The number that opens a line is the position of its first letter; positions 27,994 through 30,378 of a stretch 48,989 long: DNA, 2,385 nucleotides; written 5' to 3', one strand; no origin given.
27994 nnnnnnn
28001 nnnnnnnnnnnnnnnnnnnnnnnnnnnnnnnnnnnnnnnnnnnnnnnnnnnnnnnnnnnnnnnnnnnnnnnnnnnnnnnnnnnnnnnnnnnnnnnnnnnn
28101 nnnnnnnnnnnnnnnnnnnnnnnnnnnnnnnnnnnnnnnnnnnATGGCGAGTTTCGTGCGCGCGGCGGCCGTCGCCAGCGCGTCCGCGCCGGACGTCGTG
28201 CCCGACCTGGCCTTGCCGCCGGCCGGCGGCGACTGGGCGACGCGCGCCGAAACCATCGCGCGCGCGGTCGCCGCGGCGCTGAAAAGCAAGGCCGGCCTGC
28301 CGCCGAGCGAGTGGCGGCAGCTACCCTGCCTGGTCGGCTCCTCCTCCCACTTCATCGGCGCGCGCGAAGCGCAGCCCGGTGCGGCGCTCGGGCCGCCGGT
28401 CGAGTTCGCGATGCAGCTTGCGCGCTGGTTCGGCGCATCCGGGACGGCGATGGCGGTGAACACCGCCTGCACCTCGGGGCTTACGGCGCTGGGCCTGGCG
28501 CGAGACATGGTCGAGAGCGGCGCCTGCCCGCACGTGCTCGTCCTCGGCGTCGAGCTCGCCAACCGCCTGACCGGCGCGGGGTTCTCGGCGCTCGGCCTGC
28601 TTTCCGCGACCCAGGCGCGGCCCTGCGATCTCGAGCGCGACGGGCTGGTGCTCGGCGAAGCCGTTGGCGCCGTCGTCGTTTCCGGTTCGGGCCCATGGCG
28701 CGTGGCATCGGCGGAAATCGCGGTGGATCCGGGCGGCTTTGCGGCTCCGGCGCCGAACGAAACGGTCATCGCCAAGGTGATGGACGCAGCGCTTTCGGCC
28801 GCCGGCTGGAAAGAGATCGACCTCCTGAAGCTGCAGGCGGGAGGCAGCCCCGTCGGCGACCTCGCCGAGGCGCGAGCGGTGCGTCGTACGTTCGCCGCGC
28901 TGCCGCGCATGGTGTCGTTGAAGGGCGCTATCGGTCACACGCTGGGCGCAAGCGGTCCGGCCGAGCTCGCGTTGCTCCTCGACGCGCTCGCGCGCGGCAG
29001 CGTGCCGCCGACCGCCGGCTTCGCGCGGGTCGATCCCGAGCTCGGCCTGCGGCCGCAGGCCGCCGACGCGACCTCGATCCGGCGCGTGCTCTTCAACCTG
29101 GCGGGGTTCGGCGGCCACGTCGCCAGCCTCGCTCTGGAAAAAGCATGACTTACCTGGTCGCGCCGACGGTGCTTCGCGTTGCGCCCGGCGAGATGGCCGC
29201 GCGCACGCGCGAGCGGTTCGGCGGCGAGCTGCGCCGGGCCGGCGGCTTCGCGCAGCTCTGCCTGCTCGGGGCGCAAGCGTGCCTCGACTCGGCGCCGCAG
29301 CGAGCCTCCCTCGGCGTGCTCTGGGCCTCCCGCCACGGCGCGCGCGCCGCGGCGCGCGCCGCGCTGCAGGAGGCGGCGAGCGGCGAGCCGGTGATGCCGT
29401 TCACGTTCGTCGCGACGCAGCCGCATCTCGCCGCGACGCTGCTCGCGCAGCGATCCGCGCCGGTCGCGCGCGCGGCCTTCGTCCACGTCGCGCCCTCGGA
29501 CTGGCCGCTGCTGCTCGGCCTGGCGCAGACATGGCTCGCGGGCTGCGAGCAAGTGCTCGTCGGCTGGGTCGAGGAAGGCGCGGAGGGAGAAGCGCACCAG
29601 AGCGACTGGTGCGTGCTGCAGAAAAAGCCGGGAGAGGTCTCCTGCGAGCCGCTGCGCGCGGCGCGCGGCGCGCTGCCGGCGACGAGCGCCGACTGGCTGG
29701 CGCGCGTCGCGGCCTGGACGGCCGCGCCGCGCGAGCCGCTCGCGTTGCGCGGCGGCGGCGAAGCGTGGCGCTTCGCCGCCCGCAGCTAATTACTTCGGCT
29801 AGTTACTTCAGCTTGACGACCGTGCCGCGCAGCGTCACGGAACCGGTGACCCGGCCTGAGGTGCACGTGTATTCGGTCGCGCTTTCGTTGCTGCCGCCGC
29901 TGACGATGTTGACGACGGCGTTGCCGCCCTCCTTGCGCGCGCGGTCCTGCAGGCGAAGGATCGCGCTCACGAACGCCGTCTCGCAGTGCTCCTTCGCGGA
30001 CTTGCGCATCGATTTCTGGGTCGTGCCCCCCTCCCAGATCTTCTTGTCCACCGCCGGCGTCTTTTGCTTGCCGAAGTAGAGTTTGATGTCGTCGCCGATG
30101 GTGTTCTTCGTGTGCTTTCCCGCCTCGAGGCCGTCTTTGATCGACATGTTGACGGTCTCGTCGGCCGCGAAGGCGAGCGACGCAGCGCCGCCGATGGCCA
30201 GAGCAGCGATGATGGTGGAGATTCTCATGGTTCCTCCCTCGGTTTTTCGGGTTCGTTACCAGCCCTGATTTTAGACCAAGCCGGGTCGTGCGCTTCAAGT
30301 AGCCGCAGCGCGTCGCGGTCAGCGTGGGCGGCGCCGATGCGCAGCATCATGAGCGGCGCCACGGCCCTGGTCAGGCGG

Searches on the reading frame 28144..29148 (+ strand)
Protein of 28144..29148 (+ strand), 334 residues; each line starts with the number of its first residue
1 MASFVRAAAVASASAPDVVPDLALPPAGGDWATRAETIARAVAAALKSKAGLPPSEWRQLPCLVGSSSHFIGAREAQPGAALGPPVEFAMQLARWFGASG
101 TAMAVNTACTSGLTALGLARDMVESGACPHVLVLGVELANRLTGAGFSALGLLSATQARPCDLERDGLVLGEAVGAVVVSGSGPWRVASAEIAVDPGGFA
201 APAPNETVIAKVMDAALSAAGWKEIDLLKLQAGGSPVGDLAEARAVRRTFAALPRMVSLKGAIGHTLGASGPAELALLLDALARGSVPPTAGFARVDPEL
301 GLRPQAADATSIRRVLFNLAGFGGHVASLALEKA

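Call 3: search_protein_families(library=pfam, proteins=[window:28144-29148:+], max_evalue=0.01)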
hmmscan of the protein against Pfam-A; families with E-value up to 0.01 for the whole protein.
window:28144-29148:+ (334 aa): 4 families
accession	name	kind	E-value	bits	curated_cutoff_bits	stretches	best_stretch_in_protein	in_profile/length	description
PF00109.32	ketoacyl-synt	-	4.8e-18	66.1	20.8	1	89-179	154-246/252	Beta-ketoacyl synthase, N-terminal domain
PF02801.28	Ketoacyl-synt_C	-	5.3e-18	65.6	20.8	1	199-293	17-118/119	Beta-ketoacyl synthase, C-terminal domain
PF08545.16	ACP_syn_III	-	3.2e-06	27.4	24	1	105-142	3-40/80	3-Oxoacyl-[acyl-carrier-protein (ACP)] synthase III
PF00108.29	Thiolase_N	-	6.7e-05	22.8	26.4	1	99-138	75-114/260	Thiolase, N-terminal domain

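Call 4: search_protein_families(library=ncbifam, proteins=[window:28144-29148:+], max_evalue=0.01)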
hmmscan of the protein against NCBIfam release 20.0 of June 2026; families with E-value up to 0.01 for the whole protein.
window:28144-29148:+ (334 aa): 27 families (the best 25 are shown)
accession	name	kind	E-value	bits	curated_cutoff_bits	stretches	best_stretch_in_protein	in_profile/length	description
NF006618.0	PRK09185.1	subfamily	3.4e-38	131.7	407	1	88-333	140-392/394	beta-ketoacyl-ACP synthase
NF058662.1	cispenta_AmcF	equivalog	5e-34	117.9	325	1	25-332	51-368/369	cispentacin biosynthesis acyltransferase subunit AmcF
TIGR03150.1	fabF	equivalog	1.7e-32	112.6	493.75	1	91-331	143-406/407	beta-ketoacyl-ACP synthase II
NF004618.0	PRK05952.1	equivalog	3.7e-32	111.7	455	1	85-333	123-382/384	beta-ketoacyl-ACP synthase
NF005589.0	PRK07314.1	subfamily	4.9e-31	107.9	387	1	91-333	146-411/413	beta-ketoacyl-ACP synthase II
NF006274.0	PRK08439.1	equivalog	8.7e-26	90.6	621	1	96-332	149-404/406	beta-ketoacyl-ACP synthase II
NF004970.0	PRK06333.1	subfamily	5.1e-24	84.9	525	1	91-333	155-421/424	beta-ketoacyl-ACP synthase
NF005916.1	PRK07910.1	equivalog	9.7e-24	84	560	1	98-332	160-416/418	KasA/KasB family beta-ketoacyl-ACP synthase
NF005490.0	PRK07103.1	equivalog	1.2e-22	80.6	445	1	94-333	154-412/414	polyketide beta-ketoacyl:acyl carrier protein synthase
NF005076.0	PRK06501.1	equivalog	1.3e-20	73.7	629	1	89-332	155-421/425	beta-ketoacyl-ACP synthase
NF006587.0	PRK09116.1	equivalog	8.3e-20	70.9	470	1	89-332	144-405/408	beta-ketoacyl-ACP synthase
NF005935.0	PRK07967.1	equivalog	7.5e-19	67.9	630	1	91-333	144-403/406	beta-ketoacyl-ACP synthase I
NF006434.0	PRK08722.1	equivalog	6.5e-18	64.8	759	1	94-333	149-413/414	beta-ketoacyl-ACP synthase II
NF053555.1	prodigi_MBC_PigJ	equivalog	8.7e-15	54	900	1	88-304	492-718/759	prodigiosin MBC biosynthesis protein PigJ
NF041183.1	Pks2_ls1_myc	equivalog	6.3e-12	43.2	2400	1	93-299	157-378/2086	sulfolipid-1 biosynthesis phthioceranic/hydroxyphthioceranic acid synthase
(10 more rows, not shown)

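Call 30: search_solved_structures(query=window:28144-29148:+, max_evalue=0.00001, show_alignments=2)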
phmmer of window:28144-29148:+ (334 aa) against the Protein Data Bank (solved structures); distinct sequences matched with E-value up to 0.00001: 89 (the best 60 are shown).
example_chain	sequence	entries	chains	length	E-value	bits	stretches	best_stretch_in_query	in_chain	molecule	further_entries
7f28_B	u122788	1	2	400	2.8e-24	89.3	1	89-329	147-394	Putative 3-oxoacyl-[ACP] synthase FabV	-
1j3n_A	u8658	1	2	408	8.3e-23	84.5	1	91-332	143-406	3-oxoacyl-(acyl-carrier protein) synthase II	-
2gqd_A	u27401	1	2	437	1.8e-22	83.4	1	91-333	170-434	3-oxoacyl-[acyl-carrier-protein] synthase 2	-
3o04_A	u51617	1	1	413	3.5e-21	79.1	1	91-332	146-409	beta-keto-acyl carrier protein synthase II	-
5sxo_A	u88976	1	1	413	4.4e-21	78.8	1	91-332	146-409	3-oxoacyl-[acyl-carrier-protein] synthase 2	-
4ls6_A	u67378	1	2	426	4.4e-20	75.6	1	91-333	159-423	3-oxoacyl-[acyl-carrier-protein] synthase 2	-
4ls5_A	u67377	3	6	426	4.4e-20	75.5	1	91-333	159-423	3-oxoacyl-[acyl-carrier-protein] synthase 2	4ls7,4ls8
9s5h_B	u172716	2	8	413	1.3e-19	74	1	76-333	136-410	3-oxoacyl-(Acyl-carrier-protein) synthase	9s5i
7f27_A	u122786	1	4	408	8.1e-19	71.4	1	89-328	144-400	3-oxoacyl-(Acyl-carrier-protein) synthase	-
6kxd_A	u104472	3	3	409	9.3e-19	71.2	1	102-331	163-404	Ketosynthase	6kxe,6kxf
1b3n_A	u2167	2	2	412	9.7e-19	71.1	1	91-333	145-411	PROTEIN (KETOACYL ACYL CARRIER PROTEIN SYNTHASE 2) | BETA-KETOACYL ACP SYNTHASE II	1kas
6okg_A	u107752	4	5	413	9.8e-19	71.1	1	91-333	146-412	3-oxoacyl-[acyl-carrier-protein] synthase 2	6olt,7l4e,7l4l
2gfw_A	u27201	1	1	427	1.1e-18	71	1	91-333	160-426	3-oxoacyl-[acyl-carrier-protein] synthase 2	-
1e5m_A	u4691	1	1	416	1.3e-18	70.7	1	96-333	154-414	BETA KETOACYL ACYL CARRIER PROTEIN SYNTHASE II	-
8z5c_A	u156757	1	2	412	1.5e-18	70.5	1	96-329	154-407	3-oxoacyl-[acyl-carrier-protein] synthase 2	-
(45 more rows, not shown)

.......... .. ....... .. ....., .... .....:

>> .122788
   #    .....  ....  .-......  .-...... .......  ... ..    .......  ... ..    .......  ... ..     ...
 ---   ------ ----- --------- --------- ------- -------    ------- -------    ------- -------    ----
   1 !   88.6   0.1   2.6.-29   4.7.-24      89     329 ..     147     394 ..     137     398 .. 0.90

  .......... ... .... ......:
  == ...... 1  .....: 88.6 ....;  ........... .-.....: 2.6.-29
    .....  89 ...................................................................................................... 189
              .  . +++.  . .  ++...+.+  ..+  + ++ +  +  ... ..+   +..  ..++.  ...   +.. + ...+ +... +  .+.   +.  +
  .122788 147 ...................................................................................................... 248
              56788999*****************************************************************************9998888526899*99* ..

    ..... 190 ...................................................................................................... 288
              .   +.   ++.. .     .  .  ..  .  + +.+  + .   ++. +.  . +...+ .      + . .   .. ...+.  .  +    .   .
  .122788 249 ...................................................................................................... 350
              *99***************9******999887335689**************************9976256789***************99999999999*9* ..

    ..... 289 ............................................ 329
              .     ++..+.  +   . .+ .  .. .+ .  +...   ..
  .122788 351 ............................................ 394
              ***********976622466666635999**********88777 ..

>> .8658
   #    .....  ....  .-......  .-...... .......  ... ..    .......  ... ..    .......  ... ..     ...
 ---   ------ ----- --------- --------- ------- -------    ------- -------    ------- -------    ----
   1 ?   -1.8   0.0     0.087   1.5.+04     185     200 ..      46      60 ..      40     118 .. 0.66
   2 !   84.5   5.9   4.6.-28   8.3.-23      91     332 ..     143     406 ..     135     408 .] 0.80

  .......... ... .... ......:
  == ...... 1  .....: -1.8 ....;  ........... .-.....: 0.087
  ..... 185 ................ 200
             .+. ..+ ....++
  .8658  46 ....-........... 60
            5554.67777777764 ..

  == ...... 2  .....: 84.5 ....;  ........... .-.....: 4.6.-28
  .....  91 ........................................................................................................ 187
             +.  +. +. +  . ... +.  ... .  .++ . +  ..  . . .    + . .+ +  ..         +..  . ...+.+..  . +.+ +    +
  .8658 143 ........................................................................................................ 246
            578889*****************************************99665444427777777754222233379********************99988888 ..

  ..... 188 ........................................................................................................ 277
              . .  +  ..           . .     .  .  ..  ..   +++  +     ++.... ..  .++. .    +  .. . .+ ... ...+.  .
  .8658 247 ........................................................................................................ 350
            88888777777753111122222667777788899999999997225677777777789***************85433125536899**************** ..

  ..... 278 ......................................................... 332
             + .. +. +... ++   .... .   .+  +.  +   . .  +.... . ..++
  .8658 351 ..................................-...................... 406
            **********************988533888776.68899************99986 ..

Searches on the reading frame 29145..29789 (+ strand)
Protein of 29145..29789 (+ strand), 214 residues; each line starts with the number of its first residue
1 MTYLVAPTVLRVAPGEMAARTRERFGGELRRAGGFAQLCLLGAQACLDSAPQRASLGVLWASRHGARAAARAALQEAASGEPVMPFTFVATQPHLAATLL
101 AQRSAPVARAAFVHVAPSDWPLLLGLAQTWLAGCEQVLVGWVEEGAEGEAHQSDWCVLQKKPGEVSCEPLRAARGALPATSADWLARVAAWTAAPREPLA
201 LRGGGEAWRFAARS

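Call 3: search_protein_families(library=pfam, proteins=[window:29145-29789:+], max_evalue=0.01)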
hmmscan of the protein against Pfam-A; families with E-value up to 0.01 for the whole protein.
window:29145-29789:+ (214 aa): 0 families

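Call 4: search_protein_families(library=ncbifam, proteins=[window:29145-29789:+], max_evalue=0.01)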
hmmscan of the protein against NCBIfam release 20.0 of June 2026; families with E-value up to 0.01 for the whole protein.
window:29145-29789:+ (214 aa): 0 families

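Call 8: search_protein_families(library=ncbifam, proteins=[window:29145-29789:+], max_evalue=10)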
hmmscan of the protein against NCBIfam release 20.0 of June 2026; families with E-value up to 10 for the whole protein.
window:29145-29789:+ (214 aa): 0 families

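Call 26: find_homologous_proteins(query=window:29145-29789:+, max_evalue=0.001)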
Query window:29145-29789:+ (214 aa): 212 proteins with E <= 0.001 among 8000 candidates; the best 120 are listed.
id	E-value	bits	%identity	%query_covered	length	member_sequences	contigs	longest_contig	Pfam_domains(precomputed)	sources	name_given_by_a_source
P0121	1.6e-132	458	100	100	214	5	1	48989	-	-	-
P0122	1.1e-114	400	88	100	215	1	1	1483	-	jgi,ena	jgi:hypothetical protein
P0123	7.4e-114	397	88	99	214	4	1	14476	-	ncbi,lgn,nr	ncbi:MAG: hypothetical protein QOD26_565 [Betaproteobacteria bacterium]|nr:hypothetical protein [Bet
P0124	1.8e-111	390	86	99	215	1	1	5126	-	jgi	jgi:hypothetical protein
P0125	2.0e-109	383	84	99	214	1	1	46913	-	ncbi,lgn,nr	ncbi:MAG TPA: hypothetical protein VM140_12330 [Burkholderiales bacterium]|nr:hypothetical protein [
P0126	2.4e-109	383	85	99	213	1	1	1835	-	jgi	jgi:hypothetical protein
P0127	1.3e-108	380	84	100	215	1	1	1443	-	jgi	jgi:hypothetical protein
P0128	5.5e-108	378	85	99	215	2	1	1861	-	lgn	-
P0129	3.0e-106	372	82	98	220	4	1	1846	-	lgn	-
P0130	1.6e-103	364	82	99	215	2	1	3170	-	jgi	jgi:hypothetical protein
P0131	5.8e-103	362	80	100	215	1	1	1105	-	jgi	jgi:hypothetical protein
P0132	1.0e-102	361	82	99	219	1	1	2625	-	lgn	-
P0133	8.5e-101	355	79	99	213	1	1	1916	-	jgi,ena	-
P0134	2.0e-100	353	77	99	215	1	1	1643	-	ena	-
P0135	9.2e-100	351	80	99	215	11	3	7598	-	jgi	jgi:hypothetical protein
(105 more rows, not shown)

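Call 40: predict_structure(alignment_id=A1)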
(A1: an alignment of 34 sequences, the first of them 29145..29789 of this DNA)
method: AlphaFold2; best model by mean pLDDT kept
length: 214 residues; sequences in the alignment: 34
mean_pLDDT: 93.3   pTM: 0.90
mean pLDDT of the five models: 93.3, 93.3, 92.8, 90.4, 90.3
residues with pLDDT >= 90: 166; 70-90: 47; 50-70: 1; < 50: 0
segments of 3 or more residues with pLDDT < 50: none
pLDDT, mean of each block of 10 residues (from residue 1): 96 95 91 93 96 94 92 93 87 87 90 93 97 97 93 97 94 93 97 93 96 83
secondary structure, 60 per line:
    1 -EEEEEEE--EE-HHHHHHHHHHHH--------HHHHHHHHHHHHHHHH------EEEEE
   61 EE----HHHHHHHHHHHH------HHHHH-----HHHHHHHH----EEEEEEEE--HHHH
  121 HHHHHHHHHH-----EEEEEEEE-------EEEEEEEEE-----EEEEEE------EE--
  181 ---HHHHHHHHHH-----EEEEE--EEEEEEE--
elements in order: E2-8 H14-25 H34-49 E56-62 H67-78 H85-89 H95-102 E107-114 H117-130 E136-143 E151-159 E165-170 H184-193 E199-203 E206-212

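Call 45: fold_search(model_id=the predicted structure, library=pdb)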
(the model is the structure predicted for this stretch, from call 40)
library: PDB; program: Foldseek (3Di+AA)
matches with E <= 10: 672; with E <= 0.001: 75
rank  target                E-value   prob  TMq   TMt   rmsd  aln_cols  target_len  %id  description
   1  6qsp_B                2.4e-10  1.00  0.69  0.63   7.3       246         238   16  Ketosynthase (ApeO) in Complex with its Chain Length Factor (ApeC) from Xenorhabdus doucetiae (released 2019-04-03)
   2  7f28_A                3.0e-09  1.00  0.64  0.67   4.9       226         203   18  Crystal structure of a bacterial ketosynthase (released 2022-06-15)
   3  7f28_C                1.4e-08  1.00  0.62  0.66   5.2       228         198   18  Crystal structure of a bacterial ketosynthase (released 2022-06-15)
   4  6kxf_B                4.2e-07  1.00  0.64  0.41   5.6       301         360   13  The ishigamide ketosynthase/chain length factor (released 2020-05-06)
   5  6kxd_B                6.5e-07  1.00  0.65  0.41   5.7       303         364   13  The ishigamide ketosynthase/chain length factor (released 2020-05-06)
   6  6kxe_B                1.1e-06  1.00  0.62  0.40   7.6       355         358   12  The ishigamide ketosynthase/chain length factor (released 2020-05-06)
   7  1j3n_A                9.7e-06  1.00  0.50  0.28   7.2       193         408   20  Crystal Structure of 3-oxoacyl-(acyl-carrier protein) Synthase II from Thermus thermophilus HB8 (released 2003-03-11)
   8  4f32_B                1.3e-05  1.00  0.56  0.30   4.7       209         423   14  Crystal structure of 3-oxoacyl-[acyl-carrier-protein] synthase II from Burkholderia vietnamiensis in complex with plat (released 2012-05-23)
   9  2rjt_A                1.5e-05  1.00  0.54  0.30   7.7       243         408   14  Crystal Structure Analysis of a Surface Entropy Reduction Mutant of S. pneumoniae FabF (released 2008-01-22)
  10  2alm                  1.7e-05  1.00  0.59  0.32   5.5       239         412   15  Crystal structure analysis of a mutant beta-ketoacyl-[acyl carrier protein] synthase II from Streptococcus pneumoniae (released 2005-08-30)
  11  1ox0                  1.8e-05  1.00  0.57  0.31   8.7       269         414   15  The crystal structure of beta-ketoacyl-[acyl carrier protein] synthase II from Streptococcus pneumoniae (released 2003-04-22)
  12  4f32_A                2.6e-05  1.00  0.55  0.30   5.1       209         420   15  Crystal structure of 3-oxoacyl-[acyl-carrier-protein] synthase II from Burkholderia vietnamiensis in complex with plat (released 2012-05-23)
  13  4b7v_B                2.6e-05  1.00  0.53  0.29   6.5       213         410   13  Structure of wild type Pseudomonas aeruginosa FabF (KASII) (released 2013-09-04)
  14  4ls6_B                3.0e-05  1.00  0.53  0.29   4.9       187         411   13  Crystal structure of beta-ketoacyl-ACP synthase II (FabF) I108F mutant from Bacillus subtilis (released 2014-04-02)
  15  4ddo                  3.2e-05  1.00  0.56  0.30   4.7       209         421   14  Crystal structure of 3-oxoacyl-[acyl-carrier-protein] synthase ii from burkholderia vietnamiensis (released 2012-05-23)
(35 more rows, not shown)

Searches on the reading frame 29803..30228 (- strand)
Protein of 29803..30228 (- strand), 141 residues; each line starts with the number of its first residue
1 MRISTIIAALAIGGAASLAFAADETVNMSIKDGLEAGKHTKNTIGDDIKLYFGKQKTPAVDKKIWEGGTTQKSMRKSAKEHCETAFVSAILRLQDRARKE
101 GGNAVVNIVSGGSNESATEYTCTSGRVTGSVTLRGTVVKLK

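Call 17: search_protein_families(library=pfam, proteins=[window:29803-30228:-], max_evalue=0.001)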
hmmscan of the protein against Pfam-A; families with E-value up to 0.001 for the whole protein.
window:29803-30228:- (141 aa): 0 families

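Call 59: search_protein_families(library=pfam, proteins=[window:29803-30228:-], max_evalue=0.01)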
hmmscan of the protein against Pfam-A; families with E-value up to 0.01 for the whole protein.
window:29803-30228:- (141 aa): 0 families

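Call 64: search_protein_families(library=ncbifam, proteins=[window:29803-30228:-], max_evalue=0.01)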
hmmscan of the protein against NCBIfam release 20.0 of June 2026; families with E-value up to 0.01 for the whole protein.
window:29803-30228:- (141 aa): 0 families
